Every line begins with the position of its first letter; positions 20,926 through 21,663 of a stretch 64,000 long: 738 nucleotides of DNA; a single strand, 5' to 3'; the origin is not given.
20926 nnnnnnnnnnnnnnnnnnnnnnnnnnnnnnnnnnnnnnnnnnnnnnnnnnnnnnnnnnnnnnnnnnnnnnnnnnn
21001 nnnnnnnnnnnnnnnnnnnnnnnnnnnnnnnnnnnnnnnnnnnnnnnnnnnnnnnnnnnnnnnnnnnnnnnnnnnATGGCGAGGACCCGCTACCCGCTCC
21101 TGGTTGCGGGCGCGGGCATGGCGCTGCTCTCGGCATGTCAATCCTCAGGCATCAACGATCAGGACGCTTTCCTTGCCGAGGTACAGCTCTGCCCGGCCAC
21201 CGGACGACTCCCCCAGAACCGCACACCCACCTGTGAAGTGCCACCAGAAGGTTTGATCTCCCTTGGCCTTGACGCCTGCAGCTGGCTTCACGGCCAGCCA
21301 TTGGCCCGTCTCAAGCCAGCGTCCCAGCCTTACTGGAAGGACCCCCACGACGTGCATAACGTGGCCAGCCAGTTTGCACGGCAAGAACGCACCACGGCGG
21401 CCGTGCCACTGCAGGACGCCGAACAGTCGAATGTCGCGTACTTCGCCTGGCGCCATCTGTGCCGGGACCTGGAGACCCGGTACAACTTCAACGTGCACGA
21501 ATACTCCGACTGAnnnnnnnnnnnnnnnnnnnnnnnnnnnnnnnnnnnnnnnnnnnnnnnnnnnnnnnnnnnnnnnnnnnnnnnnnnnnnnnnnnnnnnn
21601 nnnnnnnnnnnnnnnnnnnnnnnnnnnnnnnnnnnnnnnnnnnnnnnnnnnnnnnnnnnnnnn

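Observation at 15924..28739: Self-contained chemosensory-like pathway without adaptation or flagellar genes, ending in a REC-GAF regulator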

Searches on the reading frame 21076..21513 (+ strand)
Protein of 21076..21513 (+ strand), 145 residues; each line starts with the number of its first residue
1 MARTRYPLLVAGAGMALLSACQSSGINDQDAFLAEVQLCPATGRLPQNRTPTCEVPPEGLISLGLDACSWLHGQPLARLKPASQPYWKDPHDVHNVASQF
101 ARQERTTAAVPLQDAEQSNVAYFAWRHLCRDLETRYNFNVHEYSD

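Call 9: search_protein_families(library=pfam, proteins=[window:21076-21513:+], max_evalue=0.01)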
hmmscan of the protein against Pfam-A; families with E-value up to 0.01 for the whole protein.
window:21076-21513:+ (145 aa): 0 families

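Call 37: search_protein_families(library=ncbifam, proteins=[window:21076-21513:+], max_evalue=0.001)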
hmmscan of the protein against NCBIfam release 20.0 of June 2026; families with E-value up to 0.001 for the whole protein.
window:21076-21513:+ (145 aa): 0 families
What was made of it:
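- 21076..21513 (+): A small lipoprotein gene inserted in the receptor array on the opposite strand. It is not a conserved part of the system. There is no Pfam or NCBIfam hit (calls 9 and 37).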
